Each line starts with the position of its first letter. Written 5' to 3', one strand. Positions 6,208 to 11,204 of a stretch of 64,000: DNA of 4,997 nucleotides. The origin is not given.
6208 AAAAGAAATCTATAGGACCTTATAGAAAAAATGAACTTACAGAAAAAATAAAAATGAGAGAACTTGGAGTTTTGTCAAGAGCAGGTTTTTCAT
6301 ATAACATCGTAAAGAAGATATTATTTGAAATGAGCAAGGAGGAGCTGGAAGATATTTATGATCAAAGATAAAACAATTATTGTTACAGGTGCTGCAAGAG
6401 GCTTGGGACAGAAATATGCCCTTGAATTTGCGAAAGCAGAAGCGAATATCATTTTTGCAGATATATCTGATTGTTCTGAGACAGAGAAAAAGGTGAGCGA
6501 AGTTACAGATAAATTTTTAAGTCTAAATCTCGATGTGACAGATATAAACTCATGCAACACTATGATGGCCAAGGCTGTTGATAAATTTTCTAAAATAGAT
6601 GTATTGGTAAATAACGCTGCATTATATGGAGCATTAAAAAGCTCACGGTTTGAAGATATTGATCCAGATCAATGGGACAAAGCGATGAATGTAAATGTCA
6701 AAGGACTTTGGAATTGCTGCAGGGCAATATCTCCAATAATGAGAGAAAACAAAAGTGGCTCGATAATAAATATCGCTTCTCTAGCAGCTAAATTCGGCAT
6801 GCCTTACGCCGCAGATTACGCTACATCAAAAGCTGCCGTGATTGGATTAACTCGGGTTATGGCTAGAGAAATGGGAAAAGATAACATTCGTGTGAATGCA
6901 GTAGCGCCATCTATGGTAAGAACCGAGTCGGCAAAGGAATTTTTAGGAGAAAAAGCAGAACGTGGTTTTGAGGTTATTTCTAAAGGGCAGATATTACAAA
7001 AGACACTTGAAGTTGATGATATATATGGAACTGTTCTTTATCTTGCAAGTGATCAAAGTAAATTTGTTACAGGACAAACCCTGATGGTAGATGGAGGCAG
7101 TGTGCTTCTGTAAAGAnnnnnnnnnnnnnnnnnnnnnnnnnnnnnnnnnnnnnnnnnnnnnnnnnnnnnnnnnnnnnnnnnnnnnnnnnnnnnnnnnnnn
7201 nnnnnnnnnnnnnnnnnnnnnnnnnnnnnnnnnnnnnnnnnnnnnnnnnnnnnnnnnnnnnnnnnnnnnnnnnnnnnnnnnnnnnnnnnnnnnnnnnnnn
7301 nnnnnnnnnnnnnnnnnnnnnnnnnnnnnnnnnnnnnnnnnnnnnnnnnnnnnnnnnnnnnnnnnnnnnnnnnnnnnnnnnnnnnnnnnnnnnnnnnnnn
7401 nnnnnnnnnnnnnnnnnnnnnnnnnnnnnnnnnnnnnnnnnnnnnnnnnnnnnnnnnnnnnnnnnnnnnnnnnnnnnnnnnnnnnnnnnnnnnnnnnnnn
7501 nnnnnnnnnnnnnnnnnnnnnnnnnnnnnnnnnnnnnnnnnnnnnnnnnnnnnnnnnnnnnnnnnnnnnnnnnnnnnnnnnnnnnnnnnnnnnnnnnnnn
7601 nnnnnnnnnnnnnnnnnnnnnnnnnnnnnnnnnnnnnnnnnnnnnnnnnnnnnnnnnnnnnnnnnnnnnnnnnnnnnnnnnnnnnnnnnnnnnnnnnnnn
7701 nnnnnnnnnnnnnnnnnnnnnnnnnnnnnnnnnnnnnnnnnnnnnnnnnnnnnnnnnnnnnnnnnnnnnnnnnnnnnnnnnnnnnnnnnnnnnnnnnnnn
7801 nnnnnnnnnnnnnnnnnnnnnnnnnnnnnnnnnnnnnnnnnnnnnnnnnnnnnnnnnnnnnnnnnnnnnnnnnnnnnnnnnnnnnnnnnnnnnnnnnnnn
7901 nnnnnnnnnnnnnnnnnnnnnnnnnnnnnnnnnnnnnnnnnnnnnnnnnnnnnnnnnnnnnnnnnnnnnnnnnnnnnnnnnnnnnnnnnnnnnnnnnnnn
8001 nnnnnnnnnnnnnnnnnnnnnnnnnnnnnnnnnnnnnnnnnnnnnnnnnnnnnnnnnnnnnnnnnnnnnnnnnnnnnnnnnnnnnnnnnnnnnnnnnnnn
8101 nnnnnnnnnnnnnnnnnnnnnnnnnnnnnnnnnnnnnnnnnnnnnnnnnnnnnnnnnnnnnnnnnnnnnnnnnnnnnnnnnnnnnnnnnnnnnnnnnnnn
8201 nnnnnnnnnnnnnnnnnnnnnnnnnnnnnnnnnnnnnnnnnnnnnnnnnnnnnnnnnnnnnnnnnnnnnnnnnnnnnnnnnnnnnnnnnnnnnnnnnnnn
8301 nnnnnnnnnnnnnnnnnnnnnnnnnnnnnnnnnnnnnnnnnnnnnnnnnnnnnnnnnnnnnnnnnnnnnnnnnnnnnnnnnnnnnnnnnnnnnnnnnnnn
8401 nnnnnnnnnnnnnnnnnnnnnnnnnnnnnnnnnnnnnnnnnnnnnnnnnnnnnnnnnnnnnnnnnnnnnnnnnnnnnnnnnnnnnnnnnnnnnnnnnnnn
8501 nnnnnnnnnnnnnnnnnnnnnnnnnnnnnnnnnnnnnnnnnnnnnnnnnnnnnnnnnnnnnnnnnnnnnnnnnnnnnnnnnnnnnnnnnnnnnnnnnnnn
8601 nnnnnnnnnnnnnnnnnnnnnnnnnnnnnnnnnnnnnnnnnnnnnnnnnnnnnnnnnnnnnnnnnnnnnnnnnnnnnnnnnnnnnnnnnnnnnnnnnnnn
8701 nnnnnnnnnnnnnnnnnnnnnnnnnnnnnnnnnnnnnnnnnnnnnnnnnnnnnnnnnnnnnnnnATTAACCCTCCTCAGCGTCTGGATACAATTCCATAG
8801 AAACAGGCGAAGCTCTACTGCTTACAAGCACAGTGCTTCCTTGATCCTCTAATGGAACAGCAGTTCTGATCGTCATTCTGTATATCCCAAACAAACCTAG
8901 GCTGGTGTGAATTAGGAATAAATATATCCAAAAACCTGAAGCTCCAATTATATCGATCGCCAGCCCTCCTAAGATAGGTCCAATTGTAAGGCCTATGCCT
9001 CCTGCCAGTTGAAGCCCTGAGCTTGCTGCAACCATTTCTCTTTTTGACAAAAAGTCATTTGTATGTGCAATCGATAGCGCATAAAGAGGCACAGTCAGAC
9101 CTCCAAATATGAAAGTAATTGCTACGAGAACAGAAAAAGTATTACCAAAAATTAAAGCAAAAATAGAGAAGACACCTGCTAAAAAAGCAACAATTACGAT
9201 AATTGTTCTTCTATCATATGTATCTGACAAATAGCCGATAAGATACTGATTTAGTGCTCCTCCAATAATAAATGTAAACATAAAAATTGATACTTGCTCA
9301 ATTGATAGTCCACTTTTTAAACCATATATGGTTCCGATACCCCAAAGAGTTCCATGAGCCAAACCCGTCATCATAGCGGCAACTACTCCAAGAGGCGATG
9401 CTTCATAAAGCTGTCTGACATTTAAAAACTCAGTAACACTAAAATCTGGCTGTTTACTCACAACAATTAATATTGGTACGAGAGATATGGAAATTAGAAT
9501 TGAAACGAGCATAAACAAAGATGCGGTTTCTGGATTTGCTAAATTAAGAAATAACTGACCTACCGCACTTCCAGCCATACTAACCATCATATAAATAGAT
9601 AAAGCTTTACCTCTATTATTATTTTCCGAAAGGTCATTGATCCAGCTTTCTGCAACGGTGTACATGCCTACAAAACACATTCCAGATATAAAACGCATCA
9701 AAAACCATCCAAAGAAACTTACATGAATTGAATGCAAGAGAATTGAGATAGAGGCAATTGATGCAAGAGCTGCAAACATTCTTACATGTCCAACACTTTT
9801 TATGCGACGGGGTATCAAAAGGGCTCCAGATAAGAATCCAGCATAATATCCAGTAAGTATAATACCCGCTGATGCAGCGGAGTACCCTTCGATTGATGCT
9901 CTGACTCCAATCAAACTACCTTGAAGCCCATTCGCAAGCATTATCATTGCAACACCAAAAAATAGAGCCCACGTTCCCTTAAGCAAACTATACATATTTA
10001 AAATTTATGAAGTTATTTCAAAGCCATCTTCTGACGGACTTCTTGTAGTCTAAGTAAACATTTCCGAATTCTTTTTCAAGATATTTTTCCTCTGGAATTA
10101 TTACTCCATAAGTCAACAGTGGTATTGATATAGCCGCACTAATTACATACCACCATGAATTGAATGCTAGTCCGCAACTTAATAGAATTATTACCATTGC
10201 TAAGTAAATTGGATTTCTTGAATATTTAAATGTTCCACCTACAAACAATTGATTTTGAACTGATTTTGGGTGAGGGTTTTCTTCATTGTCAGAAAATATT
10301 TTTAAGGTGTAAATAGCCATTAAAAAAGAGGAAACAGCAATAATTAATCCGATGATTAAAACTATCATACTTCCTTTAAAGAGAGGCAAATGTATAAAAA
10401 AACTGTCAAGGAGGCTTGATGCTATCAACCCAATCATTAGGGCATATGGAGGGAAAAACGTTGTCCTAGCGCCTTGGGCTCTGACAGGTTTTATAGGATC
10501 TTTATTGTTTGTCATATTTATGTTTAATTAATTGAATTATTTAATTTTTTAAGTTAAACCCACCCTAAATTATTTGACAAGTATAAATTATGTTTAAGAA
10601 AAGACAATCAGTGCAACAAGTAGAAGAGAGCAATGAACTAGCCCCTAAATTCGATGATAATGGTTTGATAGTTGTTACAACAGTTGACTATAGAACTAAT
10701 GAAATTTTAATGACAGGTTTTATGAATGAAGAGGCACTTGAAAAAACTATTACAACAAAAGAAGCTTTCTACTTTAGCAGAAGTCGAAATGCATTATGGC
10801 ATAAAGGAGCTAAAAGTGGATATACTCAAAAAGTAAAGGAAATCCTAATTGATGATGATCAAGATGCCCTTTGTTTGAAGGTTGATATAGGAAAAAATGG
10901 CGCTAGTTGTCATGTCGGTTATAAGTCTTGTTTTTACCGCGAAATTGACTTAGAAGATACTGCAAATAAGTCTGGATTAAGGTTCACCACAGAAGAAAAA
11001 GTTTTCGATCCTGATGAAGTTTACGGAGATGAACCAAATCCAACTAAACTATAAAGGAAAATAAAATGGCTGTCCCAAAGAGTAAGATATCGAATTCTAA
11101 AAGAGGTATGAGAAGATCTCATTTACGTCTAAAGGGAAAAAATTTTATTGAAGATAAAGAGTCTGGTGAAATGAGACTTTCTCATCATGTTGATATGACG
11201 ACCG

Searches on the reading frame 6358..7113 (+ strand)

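Call 96: search_protein_families(library=pfam, proteins=[window:6358-7113:+], max_evalue=0.00001)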
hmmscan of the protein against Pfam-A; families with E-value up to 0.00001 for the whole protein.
window:6358-7113:+ (251 aa): 5 families
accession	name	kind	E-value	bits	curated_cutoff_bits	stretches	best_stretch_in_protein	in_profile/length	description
PF13561.12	adh_short_C2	-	5.1e-67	226.3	27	1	11-247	1-234/236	Enoyl-(Acyl carrier protein) reductase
PF00106.31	adh_short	-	2e-55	187.8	26.6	1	5-194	1-189/195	short chain dehydrogenase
PF08659.16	KR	-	2e-11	44.6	22.6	1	6-168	2-163/180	KR domain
PF23441.1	SDR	-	1.3e-07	31.7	27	1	6-251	9-258/258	SDR-like rossmann domain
PF08643.16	DUF1776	-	9.6e-06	25.7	25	0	95-181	105-193/294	Fungal family of unknown function (DUF1776)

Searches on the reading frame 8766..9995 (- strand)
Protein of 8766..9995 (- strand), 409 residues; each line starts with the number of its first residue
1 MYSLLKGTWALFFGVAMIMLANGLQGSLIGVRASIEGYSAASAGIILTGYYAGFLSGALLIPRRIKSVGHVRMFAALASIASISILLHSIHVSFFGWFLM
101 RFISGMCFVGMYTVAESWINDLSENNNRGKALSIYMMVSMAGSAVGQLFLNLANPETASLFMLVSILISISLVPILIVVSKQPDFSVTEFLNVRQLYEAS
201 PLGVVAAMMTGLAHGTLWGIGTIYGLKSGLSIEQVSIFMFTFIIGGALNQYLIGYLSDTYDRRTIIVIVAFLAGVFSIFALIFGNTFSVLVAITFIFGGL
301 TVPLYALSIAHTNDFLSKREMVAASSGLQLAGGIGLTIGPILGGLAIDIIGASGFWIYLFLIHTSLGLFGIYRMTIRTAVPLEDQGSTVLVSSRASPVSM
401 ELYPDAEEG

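Call 96: search_protein_families(library=pfam, proteins=[window:8766-9995:-], max_evalue=0.00001)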
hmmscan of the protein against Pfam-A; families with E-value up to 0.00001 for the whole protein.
window:8766-9995:- (409 aa): 2 families
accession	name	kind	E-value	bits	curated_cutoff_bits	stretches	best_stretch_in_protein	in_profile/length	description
PF07690.21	MFS_1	-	4.2e-30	105.3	33.4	2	205-372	3-166/347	Major Facilitator Superfamily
PF05977.19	MFS_3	-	8.9e-08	31.4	27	0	32-183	246-396/524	Transmembrane secretion effector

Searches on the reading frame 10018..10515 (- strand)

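Call 97: search_protein_families(library=pfam, proteins=[window:10018-10515:-], max_evalue=0.00001)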
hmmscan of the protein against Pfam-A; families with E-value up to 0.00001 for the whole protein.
window:10018-10515:- (165 aa): 1 family
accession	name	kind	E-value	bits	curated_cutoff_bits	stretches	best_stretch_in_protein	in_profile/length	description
PF04191.18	PEMT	-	3.6e-09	37.5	25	1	51-152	8-104/105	Phospholipid methyltransferase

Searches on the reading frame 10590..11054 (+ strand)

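Call 97: search_protein_families(library=pfam, proteins=[window:10590-11054:+], max_evalue=0.00001)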
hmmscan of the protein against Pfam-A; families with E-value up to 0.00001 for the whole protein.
window:10590-11054:+ (154 aa): 1 family
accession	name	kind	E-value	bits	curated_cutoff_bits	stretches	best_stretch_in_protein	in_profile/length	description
PF01502.23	PRA-CH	-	1.1e-29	102.5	27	1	41-116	1-74/74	Phosphoribosyl-AMP cyclohydrolase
